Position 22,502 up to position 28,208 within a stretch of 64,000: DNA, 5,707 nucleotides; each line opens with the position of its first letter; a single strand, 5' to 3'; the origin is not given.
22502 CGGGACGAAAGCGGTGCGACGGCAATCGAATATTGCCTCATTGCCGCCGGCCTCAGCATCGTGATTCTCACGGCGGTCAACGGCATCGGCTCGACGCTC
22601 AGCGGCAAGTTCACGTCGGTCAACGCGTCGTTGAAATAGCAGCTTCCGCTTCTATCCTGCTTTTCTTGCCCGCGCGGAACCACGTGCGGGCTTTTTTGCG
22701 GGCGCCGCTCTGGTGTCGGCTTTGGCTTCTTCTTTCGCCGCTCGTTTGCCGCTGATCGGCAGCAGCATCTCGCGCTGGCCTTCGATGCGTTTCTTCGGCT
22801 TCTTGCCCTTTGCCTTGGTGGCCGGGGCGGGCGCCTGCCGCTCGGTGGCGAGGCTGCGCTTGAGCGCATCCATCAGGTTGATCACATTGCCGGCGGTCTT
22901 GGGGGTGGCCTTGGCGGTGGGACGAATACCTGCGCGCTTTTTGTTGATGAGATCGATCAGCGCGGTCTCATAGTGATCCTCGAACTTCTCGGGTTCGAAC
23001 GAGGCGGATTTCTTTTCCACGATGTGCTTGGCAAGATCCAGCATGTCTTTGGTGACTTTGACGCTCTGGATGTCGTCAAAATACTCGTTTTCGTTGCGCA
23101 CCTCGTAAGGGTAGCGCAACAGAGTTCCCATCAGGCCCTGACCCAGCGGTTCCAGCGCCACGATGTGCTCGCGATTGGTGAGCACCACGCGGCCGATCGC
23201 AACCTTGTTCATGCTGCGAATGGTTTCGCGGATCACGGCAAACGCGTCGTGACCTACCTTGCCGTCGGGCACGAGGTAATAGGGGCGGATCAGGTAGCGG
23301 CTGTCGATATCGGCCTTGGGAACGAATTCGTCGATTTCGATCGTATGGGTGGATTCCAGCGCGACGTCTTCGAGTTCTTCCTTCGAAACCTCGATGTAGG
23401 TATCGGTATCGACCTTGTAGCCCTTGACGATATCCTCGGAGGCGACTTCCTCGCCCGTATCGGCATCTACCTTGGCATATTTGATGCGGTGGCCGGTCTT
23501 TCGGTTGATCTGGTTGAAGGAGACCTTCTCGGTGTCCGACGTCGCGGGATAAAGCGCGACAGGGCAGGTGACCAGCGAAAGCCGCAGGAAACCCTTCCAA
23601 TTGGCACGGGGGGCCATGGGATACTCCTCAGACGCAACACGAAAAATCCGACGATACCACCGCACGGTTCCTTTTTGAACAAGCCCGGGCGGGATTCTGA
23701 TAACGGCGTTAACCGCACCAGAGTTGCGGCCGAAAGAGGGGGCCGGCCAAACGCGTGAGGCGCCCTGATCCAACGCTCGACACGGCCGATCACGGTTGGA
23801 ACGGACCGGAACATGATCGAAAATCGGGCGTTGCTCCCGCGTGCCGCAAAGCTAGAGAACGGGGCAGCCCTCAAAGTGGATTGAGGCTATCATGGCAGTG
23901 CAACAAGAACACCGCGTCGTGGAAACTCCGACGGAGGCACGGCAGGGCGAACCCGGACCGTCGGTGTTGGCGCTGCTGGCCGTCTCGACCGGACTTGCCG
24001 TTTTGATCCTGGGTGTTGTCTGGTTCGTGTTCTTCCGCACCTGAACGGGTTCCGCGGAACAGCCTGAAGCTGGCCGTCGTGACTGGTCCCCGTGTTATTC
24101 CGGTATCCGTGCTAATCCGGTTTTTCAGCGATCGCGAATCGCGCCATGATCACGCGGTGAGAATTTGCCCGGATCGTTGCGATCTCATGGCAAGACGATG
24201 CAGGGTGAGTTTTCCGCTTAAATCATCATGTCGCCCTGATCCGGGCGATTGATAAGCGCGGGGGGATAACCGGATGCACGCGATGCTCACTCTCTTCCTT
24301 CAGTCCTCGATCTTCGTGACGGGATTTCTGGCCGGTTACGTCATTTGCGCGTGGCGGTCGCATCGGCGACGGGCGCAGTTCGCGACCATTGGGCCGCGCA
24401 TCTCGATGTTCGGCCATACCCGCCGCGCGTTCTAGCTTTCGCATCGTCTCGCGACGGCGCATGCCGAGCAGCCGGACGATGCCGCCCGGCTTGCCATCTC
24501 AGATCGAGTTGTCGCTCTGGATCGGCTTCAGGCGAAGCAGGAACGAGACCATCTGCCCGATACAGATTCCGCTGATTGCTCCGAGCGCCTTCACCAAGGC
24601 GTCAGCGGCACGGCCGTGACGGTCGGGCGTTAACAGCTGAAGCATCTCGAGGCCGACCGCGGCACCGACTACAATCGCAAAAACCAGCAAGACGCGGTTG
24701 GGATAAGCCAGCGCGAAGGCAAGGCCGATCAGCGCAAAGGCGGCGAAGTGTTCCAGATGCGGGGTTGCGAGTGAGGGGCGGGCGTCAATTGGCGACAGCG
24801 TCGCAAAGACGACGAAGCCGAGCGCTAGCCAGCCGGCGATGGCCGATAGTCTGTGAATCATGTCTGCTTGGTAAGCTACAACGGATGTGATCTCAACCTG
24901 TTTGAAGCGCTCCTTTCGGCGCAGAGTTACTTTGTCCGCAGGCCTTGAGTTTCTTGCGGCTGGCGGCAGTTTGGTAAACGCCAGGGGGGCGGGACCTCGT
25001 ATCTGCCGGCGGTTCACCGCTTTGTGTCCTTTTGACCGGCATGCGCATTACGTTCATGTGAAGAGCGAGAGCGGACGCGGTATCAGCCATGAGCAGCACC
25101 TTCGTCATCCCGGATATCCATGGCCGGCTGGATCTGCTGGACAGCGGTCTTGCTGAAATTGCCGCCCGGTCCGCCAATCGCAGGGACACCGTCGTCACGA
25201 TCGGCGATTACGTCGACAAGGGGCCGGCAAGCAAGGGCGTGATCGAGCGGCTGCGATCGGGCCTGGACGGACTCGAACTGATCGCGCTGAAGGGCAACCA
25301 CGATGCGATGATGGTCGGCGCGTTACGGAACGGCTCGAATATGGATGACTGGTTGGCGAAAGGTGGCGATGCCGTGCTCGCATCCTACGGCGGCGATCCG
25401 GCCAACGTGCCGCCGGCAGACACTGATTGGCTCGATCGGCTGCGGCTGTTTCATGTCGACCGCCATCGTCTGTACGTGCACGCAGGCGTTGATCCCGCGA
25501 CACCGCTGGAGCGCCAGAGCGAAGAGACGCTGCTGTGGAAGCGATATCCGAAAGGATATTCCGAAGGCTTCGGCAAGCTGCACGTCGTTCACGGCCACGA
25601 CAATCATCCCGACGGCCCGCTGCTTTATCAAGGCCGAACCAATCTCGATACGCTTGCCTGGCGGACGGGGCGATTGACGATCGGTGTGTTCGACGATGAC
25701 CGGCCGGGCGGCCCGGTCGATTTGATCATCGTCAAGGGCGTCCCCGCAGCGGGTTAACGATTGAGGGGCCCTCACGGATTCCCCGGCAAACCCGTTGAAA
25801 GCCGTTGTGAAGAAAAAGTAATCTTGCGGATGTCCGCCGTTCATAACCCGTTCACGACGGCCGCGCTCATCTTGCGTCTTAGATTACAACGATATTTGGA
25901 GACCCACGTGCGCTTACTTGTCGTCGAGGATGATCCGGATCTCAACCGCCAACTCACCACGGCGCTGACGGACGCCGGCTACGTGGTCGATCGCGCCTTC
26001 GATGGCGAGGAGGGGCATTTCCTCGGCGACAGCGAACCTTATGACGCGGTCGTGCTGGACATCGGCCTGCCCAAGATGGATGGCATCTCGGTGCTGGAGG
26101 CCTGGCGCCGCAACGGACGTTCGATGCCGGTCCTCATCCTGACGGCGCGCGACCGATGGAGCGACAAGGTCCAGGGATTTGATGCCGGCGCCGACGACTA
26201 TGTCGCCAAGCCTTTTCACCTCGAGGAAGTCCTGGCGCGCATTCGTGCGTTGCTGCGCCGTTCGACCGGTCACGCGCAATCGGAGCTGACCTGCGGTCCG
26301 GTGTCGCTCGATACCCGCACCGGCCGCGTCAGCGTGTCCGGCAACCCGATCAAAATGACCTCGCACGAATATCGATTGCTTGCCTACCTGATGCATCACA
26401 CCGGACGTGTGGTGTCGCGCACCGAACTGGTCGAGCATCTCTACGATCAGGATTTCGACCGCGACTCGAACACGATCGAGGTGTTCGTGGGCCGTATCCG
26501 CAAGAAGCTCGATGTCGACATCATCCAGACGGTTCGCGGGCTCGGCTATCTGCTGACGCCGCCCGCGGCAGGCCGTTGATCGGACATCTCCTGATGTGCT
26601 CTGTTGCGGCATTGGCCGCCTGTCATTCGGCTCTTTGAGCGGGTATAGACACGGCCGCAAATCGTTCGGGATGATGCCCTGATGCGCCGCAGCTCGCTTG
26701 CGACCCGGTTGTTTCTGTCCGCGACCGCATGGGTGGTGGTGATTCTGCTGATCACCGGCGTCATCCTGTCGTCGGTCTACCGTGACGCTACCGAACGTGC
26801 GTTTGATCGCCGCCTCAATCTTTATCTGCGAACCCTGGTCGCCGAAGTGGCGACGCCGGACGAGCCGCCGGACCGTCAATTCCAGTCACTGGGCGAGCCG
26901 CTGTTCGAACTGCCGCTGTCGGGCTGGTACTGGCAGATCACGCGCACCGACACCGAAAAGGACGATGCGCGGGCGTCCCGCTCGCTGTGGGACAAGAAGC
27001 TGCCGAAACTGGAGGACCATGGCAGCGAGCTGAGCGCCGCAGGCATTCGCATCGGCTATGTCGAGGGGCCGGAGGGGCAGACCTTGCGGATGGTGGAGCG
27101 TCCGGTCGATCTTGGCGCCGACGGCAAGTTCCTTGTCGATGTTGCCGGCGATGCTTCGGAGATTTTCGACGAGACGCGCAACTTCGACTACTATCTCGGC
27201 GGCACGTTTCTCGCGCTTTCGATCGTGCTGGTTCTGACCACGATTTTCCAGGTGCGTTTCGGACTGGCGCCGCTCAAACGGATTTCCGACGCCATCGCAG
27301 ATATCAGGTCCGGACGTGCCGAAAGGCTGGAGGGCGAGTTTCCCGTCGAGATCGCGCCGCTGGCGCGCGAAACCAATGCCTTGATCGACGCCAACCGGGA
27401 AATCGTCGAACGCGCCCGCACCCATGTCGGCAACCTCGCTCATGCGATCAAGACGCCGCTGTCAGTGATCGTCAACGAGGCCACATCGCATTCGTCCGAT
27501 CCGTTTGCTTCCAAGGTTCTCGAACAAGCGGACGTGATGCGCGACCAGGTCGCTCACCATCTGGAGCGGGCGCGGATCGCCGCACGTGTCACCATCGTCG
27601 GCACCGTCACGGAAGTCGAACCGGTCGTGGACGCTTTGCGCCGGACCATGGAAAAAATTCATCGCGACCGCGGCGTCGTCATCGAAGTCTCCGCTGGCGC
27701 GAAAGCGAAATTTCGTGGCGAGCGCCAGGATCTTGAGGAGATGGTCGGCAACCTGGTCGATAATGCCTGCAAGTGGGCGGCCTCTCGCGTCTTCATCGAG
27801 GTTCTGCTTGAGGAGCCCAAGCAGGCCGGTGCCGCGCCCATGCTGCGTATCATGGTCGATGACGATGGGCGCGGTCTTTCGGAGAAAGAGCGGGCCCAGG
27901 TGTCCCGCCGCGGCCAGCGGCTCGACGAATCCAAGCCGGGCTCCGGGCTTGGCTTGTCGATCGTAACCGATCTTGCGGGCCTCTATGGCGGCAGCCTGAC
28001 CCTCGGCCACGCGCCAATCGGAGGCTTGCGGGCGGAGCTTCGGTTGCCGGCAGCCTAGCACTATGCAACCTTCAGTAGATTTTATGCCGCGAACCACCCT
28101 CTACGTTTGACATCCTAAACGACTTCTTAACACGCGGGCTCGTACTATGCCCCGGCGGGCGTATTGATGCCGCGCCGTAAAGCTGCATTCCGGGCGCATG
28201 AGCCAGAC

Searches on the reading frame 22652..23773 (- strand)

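Call 42: search_protein_families(library=pfam, proteins=[window:22652-23773:-], max_evalue=0.0001)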
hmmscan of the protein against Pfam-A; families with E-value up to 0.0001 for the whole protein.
window:22652-23773:- (373 aa): 1 family
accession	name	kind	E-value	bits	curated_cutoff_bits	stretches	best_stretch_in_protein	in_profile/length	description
PF02735.22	Ku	-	1.8e-49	168.7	25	1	65-247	2-190/190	Ku70/Ku80 beta-barrel domain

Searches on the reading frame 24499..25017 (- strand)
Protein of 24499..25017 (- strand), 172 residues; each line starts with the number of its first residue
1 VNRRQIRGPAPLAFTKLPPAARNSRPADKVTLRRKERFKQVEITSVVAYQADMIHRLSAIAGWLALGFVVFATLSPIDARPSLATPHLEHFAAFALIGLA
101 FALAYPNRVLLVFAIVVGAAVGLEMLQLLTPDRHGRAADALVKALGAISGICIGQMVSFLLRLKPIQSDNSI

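Call 42: search_protein_families(library=pfam, proteins=[window:24499-25017:-], max_evalue=0.0001)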
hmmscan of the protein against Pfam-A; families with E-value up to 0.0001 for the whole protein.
window:24499-25017:- (172 aa): 1 family
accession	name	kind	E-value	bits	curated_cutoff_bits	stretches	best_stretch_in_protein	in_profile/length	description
PF04892.17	VanZ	-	8.2e-08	33.4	30.1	1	69-154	37-122/126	VanZ like family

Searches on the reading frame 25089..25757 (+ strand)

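Call 42: search_protein_families(library=pfam, proteins=[window:25089-25757:+], max_evalue=0.0001)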
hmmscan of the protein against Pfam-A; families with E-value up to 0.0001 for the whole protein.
window:25089-25757:+ (222 aa): 1 family
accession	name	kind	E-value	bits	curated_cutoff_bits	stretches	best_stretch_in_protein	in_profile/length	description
PF00149.33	Metallophos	-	2.7e-13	51.2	21.5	1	6-188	5-173/191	Calcineurin-like phosphoesterase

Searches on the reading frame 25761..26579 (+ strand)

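Call 42: search_protein_families(library=pfam, proteins=[window:25761-26579:+], max_evalue=0.0001)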
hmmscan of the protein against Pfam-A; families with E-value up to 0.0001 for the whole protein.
window:25761-26579:+ (272 aa): 2 families
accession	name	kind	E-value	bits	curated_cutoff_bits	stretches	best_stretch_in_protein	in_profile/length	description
PF00072.30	Response_reg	-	5.6e-26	91.3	30.2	1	53-162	2-111/111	Response regulator receiver domain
PF00486.34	Trans_reg_C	-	1.6e-24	86.2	26.2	1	194-265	1-77/77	Transcriptional regulatory protein, C terminal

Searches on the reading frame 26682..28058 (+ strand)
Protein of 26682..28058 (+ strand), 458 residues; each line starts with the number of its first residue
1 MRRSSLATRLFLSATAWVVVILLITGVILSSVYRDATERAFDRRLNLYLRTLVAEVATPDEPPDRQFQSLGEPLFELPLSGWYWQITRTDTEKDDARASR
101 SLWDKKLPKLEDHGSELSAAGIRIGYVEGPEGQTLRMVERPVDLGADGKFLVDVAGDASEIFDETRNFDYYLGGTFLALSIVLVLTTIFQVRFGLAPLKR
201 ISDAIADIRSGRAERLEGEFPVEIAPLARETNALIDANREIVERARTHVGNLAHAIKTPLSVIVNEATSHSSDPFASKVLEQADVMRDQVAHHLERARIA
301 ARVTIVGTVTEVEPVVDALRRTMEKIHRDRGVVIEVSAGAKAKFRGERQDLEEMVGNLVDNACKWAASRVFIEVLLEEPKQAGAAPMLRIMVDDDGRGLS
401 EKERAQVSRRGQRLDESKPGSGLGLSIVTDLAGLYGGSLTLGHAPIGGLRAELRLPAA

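Call 42: search_protein_families(library=pfam, proteins=[window:26682-28058:+], max_evalue=0.0001)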
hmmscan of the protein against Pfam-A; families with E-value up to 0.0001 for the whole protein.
window:26682-28058:+ (458 aa): 1 family
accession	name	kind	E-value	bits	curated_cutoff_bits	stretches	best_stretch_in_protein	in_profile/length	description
PF02518.31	HATPase_c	-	2.1e-14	54.3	26.4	1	347-457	2-109/111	Histidine kinase-, DNA gyrase B-, and HSP90-like ATPase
